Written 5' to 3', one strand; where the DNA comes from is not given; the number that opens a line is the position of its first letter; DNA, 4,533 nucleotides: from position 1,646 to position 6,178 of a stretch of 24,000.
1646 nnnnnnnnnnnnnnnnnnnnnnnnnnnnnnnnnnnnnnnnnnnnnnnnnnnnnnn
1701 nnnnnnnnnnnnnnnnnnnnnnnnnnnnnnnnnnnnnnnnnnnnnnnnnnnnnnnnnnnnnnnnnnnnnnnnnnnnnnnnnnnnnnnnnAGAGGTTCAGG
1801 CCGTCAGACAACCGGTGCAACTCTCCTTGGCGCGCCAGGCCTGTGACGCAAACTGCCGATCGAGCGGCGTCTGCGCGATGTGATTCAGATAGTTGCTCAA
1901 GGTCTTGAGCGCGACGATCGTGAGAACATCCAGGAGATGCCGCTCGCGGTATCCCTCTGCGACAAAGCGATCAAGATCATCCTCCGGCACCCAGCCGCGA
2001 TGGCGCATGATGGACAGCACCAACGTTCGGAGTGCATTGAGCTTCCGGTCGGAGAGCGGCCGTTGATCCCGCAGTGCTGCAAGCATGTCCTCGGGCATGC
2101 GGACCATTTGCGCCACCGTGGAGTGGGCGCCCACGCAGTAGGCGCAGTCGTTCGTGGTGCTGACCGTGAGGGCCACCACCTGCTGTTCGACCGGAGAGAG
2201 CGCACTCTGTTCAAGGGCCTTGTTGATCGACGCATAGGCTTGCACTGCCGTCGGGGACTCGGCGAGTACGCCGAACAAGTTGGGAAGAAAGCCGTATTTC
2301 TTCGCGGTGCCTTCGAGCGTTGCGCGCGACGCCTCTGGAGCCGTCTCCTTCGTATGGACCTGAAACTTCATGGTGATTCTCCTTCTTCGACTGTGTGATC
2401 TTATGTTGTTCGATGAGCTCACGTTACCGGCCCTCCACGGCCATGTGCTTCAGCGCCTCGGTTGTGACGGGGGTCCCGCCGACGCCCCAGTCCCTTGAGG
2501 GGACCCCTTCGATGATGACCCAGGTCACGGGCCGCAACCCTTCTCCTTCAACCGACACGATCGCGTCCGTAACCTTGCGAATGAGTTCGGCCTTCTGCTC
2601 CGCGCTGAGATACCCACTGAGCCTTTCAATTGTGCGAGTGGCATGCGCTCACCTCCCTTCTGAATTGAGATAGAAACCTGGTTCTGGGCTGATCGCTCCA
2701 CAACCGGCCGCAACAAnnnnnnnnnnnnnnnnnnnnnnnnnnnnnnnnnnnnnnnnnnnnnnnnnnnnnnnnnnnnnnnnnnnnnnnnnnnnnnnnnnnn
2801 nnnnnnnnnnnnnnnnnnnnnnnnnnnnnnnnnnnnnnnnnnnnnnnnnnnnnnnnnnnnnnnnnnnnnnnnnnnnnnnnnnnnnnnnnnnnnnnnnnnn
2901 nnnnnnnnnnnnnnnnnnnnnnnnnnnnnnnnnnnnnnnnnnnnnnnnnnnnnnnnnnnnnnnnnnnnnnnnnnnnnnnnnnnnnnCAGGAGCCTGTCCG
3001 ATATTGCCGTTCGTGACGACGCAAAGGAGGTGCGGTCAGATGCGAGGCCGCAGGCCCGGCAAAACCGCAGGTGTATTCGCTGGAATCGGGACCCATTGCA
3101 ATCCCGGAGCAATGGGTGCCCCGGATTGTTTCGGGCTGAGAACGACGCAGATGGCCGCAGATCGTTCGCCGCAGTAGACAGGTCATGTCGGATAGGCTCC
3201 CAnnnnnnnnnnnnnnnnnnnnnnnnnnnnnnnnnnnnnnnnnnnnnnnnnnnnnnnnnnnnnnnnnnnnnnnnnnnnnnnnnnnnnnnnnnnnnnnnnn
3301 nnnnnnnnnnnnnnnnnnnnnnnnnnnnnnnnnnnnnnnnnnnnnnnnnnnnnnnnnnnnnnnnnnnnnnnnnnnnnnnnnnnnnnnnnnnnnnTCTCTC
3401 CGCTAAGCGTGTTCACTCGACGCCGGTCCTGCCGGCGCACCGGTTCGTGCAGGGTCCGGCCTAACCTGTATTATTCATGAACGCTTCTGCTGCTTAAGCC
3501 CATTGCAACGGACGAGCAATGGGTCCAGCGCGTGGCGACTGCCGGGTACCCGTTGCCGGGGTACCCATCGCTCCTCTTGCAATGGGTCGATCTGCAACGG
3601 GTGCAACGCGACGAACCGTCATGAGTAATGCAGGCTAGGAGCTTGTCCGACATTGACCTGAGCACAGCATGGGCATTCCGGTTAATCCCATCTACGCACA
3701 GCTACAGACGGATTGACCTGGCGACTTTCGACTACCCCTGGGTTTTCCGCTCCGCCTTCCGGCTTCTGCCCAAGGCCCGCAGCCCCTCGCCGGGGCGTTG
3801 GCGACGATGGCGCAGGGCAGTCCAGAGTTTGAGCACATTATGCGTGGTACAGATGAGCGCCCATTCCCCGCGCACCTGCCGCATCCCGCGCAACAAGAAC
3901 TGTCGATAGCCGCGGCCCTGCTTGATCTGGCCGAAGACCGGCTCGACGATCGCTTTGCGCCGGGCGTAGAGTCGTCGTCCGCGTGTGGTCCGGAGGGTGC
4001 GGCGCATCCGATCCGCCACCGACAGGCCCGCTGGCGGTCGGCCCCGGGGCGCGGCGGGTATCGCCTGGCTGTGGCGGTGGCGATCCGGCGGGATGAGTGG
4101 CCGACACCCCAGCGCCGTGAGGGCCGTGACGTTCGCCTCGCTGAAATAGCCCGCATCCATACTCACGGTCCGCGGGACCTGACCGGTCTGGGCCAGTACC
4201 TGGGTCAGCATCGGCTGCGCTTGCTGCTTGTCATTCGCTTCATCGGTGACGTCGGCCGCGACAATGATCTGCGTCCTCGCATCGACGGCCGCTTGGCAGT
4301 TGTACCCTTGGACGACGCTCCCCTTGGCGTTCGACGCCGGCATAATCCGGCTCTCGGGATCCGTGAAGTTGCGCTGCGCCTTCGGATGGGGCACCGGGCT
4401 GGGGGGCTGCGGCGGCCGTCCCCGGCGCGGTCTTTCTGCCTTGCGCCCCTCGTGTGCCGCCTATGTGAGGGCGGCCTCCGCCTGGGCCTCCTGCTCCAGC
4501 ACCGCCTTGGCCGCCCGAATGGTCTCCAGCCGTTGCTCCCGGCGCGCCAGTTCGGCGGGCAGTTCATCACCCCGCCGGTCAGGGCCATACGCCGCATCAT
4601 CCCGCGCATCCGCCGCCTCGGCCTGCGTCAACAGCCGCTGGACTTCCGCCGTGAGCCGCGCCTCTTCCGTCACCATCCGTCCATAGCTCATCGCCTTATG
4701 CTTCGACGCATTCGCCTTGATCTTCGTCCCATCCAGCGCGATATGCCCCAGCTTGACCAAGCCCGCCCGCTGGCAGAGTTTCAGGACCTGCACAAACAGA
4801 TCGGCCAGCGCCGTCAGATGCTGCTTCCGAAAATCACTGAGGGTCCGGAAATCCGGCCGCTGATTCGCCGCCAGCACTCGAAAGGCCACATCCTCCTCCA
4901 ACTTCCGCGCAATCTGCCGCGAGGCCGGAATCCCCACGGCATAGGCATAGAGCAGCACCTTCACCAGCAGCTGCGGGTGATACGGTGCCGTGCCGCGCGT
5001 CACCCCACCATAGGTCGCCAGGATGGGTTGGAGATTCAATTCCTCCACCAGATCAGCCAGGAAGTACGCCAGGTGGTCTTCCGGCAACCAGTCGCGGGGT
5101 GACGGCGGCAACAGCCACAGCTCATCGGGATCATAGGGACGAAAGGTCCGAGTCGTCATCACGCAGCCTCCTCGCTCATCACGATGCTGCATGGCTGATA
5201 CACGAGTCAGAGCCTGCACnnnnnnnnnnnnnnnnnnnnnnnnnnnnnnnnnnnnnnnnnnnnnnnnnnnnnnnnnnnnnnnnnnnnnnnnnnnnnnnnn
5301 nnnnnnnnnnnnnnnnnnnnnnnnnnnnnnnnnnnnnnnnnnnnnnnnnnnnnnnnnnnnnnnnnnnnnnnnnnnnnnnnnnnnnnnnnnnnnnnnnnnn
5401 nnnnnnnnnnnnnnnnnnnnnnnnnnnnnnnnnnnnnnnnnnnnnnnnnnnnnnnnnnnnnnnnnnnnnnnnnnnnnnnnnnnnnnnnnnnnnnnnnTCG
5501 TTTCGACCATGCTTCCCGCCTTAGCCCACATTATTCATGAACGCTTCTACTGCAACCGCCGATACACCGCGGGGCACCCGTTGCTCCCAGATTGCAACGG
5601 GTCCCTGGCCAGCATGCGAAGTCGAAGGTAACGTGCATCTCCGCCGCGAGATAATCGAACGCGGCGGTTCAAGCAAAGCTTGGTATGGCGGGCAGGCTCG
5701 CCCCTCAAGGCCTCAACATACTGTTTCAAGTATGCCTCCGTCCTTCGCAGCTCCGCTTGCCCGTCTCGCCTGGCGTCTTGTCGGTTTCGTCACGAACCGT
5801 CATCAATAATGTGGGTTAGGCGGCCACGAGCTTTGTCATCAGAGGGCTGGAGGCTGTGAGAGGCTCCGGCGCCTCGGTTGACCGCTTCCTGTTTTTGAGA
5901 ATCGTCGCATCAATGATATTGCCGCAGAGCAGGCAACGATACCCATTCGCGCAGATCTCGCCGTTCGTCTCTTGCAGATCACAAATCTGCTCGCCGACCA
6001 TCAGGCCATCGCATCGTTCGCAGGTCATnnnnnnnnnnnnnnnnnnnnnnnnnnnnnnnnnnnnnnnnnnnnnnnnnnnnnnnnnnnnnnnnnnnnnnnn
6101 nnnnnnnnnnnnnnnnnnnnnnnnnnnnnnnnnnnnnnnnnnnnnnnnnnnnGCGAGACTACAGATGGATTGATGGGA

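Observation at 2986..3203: IS-derived MITE sits as exactly 70 in-phase codons inside a CBS-pair gene without breaking the reading frame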

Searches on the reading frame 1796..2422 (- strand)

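Call 5: search_protein_families(library=pfam, proteins=[window:1796-2422:-], max_evalue=0.01)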
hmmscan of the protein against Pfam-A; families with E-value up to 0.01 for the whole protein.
window:1796-2422:- (208 aa): 1 family
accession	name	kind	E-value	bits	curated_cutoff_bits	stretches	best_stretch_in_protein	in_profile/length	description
PF02627.25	CMD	-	1.2e-09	38.4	23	1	59-121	3-66/84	Carboxymuconolactone decarboxylase family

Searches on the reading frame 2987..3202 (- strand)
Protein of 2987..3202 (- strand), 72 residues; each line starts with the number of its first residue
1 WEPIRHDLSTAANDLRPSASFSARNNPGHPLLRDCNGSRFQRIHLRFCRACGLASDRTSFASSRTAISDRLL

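Call 61: find_homologous_proteins(query=window:2987-3202:-, max_evalue=0.001)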
Query seq(72 aa) (72 aa): 9 proteins with E <= 0.001 among 11 candidates.
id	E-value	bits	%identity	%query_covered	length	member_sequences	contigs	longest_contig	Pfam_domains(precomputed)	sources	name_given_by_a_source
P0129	3.8e-8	51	88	46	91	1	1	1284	-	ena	-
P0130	3.9e-8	51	91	46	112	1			-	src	-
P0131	4.2e-8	51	91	46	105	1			-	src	-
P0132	5.0e-8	51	91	46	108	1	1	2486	-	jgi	-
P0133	1.6e-7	49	90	43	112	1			-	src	-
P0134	2.4e-7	49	88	46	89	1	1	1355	-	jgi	jgi:hypothetical protein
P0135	4.4e-7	48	85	46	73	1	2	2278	-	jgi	jgi:hypothetical protein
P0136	2.0e-6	46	82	46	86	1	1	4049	-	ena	-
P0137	4.5e-6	44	82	46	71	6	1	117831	-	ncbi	-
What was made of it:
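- On RPE-like protein-coding palindromic elements: The insert-peptide search of 5.8 billion proteins gave nine short domain-less ORFs only (call 61).
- Closest known: Rickettsia palindromic elements. Different: The peptide is not found in other real proteins (call 61).
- The insert peptide is found only in nine short ORFs without Pfam domains: call 61.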

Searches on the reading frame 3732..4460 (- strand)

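Call 5: search_protein_families(library=pfam, proteins=[window:3732-4394:-], max_evalue=0.01)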
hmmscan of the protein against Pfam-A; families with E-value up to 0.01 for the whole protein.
window:3732-4394:- (220 aa): 4 families
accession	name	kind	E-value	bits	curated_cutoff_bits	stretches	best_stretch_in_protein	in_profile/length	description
PF01609.27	DDE_Tnp_1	-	5.9e-20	72.3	23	1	23-186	28-199/200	Transposase DDE domain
PF13751.12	DDE_Tnp_1_6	-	2.2e-15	57.5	25.1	1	126-191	60-125/125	Transposase DDE domain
PF22007.2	DUF6930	-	0.0029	18.3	27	1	33-80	39-87/123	Domain of unknown function (DUF6930)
PF00665.32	rve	-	0.0035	18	32.6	1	31-99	24-94/102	Integrase core domain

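Call 35: search_protein_families(library=ncbifam, proteins=[window:3732-4460:-], max_evalue=0.001)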
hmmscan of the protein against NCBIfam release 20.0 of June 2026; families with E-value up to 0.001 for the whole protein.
window:3732-4460:- (242 aa): 6 families
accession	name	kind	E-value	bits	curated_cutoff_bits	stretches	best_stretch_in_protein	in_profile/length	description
NF033551.1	transpos_IS1182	equivalog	1.2e-49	169.6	270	2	13-129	243-346/488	IS1182 family transposase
NF033581.1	transpos_IS5_4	equivalog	1.9e-12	47.2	140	1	52-209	154-284/285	IS5 family transposase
NF033593.1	transpos_ISNCY_1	equivalog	4.5e-12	45.4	325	1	33-132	282-381/444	ISNCY family transposase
NF033579.1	transpos_IS5_2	equivalog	8.4e-11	41.9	140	1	55-208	142-286/289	IS5 family transposase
NF033580.1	transpos_IS5_3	equivalog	2.4e-07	30.6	110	1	44-181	117-230/258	IS5 family transposase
NF033578.1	transpos_IS5_1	equivalog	3.5e-06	26.4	275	1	52-212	283-416/419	IS5 family transposase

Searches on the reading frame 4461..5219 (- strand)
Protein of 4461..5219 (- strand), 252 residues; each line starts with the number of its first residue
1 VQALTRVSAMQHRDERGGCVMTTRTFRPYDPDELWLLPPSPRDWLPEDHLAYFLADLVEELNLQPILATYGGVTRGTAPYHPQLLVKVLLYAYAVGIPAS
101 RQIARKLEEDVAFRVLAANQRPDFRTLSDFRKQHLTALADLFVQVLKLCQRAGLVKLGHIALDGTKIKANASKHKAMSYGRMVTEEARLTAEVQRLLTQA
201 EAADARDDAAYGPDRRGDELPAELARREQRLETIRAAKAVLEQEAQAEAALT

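Call 5: search_protein_families(library=pfam, proteins=[window:4461-5219:-], max_evalue=0.01)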
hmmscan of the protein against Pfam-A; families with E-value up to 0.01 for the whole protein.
window:4461-5219:- (252 aa): 1 family
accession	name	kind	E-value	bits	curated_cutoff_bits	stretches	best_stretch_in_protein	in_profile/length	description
PF05598.16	DUF772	-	2.2e-14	53.7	23.1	1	76-145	1-74/74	Transposase domain (DUF772)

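Call 35: search_protein_families(library=ncbifam, proteins=[window:4464-5219:-], max_evalue=0.001)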
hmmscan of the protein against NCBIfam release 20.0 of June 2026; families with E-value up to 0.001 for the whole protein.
window:4464-5219:- (252 aa): 2 families
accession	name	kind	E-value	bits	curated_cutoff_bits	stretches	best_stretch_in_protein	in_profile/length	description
NF033551.1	transpos_IS1182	equivalog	3.4e-57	194.5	270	1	28-249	1-230/488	IS1182 family transposase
NF033581.1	transpos_IS5_4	equivalog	9.1e-05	21.9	140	1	73-178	26-136/285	IS5 family transposase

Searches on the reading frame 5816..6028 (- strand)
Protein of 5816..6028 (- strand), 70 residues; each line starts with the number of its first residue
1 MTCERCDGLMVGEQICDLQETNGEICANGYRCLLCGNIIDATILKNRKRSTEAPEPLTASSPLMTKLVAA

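Call 5: search_protein_families(library=pfam, proteins=[window:5816-6028:-], max_evalue=0.01)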
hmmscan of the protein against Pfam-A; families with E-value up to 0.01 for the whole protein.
window:5816-6028:- (70 aa): 1 family
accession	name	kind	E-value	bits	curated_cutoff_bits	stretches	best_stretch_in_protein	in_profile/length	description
PF08271.17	Zn_Ribbon_TF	-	0.0022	17.9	29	0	2-18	21-36/43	TFIIB zinc-binding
